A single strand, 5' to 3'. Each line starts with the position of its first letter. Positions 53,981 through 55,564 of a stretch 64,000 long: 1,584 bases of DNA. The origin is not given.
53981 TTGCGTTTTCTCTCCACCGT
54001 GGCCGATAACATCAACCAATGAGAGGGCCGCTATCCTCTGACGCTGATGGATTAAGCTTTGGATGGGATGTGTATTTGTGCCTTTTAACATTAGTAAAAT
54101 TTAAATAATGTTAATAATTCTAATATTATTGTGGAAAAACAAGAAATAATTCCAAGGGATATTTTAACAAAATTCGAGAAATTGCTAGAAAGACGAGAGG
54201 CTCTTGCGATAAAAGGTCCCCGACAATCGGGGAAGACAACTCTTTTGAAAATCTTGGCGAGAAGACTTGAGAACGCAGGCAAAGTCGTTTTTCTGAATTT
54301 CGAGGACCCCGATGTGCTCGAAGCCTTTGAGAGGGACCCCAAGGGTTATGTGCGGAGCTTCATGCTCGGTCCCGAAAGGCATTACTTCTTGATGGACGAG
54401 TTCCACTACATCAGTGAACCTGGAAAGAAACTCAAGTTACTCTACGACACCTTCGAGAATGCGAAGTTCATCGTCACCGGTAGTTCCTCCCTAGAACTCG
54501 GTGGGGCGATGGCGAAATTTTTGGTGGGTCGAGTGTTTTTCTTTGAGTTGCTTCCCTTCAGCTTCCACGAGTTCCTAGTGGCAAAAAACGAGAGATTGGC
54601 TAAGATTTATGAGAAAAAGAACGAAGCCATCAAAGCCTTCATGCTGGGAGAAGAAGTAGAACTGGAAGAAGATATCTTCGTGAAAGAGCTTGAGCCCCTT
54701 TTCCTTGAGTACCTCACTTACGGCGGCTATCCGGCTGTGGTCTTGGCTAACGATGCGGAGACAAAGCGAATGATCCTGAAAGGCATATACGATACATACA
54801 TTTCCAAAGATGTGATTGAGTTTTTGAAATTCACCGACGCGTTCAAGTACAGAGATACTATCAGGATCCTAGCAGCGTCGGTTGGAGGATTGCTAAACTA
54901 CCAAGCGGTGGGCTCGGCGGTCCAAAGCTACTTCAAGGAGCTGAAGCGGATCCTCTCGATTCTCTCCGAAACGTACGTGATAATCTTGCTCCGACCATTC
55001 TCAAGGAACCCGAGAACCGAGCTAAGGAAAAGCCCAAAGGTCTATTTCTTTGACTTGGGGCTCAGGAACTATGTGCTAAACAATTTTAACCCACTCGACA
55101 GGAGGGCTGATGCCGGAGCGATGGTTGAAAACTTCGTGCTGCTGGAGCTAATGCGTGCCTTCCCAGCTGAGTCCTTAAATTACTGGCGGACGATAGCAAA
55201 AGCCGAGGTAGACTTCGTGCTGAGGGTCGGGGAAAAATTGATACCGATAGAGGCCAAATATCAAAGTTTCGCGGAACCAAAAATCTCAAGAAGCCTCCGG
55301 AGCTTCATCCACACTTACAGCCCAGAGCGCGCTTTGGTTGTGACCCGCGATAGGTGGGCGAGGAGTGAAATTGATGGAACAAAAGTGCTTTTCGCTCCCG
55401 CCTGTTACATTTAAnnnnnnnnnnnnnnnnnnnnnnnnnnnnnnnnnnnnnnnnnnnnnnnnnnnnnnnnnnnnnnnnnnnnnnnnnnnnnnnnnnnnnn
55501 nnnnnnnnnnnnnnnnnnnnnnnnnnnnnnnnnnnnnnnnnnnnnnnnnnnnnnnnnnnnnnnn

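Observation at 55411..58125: DUF2341-like + six-blade Kelch propeller + Ig-like surface protein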

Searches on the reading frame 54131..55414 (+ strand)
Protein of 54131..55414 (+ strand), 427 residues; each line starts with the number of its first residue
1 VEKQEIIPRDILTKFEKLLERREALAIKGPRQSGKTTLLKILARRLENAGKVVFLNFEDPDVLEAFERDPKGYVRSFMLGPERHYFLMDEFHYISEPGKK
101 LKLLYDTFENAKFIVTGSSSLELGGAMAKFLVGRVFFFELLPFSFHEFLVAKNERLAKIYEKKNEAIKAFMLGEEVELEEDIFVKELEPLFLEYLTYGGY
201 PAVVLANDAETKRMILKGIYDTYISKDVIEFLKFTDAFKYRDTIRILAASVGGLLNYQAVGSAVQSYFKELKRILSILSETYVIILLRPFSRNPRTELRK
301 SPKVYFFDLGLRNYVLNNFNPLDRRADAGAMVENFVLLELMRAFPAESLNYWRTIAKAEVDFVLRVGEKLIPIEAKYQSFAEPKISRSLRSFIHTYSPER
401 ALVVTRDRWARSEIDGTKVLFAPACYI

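Call 4: search_protein_families(library=pfam, proteins=[window:54131-55414:+], max_evalue=1)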
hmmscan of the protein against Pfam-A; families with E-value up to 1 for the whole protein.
window:54131-55414:+ (427 aa): 18 families
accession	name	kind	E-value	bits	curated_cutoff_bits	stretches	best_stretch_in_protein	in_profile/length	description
PF13635.12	DUF4143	-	3.8e-34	118.2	28.1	1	226-377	2-159/160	Domain of unknown function (DUF4143)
PF13173.12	AAA_14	-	2e-30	105.9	27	1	22-149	2-129/129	AAA domain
PF20720.3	nSTAND3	-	0.00062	19.9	27.2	1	11-65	6-59/155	Novel STAND NTPase 3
PF01637.24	ATPase_2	-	0.0007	19.9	33.2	1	12-56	8-55/225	ATPase domain predominantly from Archaea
PF13401.12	AAA_22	-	0.0021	18.8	27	1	21-59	4-33/130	AAA domain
PF13191.12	AAA_16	-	0.003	18.5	32.6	1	15-57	16-60/167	AAA ATPase domain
PF00005.33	ABC_tran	-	0.0041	18.2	25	1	19-54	8-44/137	ABC transporter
PF14516.12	AAA_35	-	0.018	14.3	27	1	23-61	32-71/331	AAA-like domain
PF19993.5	DO-GTPase2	-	0.028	14.5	27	1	25-68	3-45/226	Double-GTPase 2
PF25199.1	nSTAND_NTPase5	-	0.036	14.3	34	1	6-61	19-82/145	Novel STAND NTPase 5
PF02223.23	Thymidylate_kin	-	0.036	14.2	27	1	29-61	3-35/185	Thymidylate kinase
PF00004.35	AAA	-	0.039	14.8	21.2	1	28-96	4-71/131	ATPase family associated with various cellular activities (AAA)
PF13238.12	AAA_18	-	0.058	14.3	29.4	1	27-53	3-32/128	AAA domain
PF02367.23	TsaE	-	0.1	13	26.6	1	12-51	11-50/128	Threonylcarbamoyl adenosine biosynthesis protein TsaE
PF13604.12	AAA_30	-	0.19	11.9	27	1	18-54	13-50/191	AAA domain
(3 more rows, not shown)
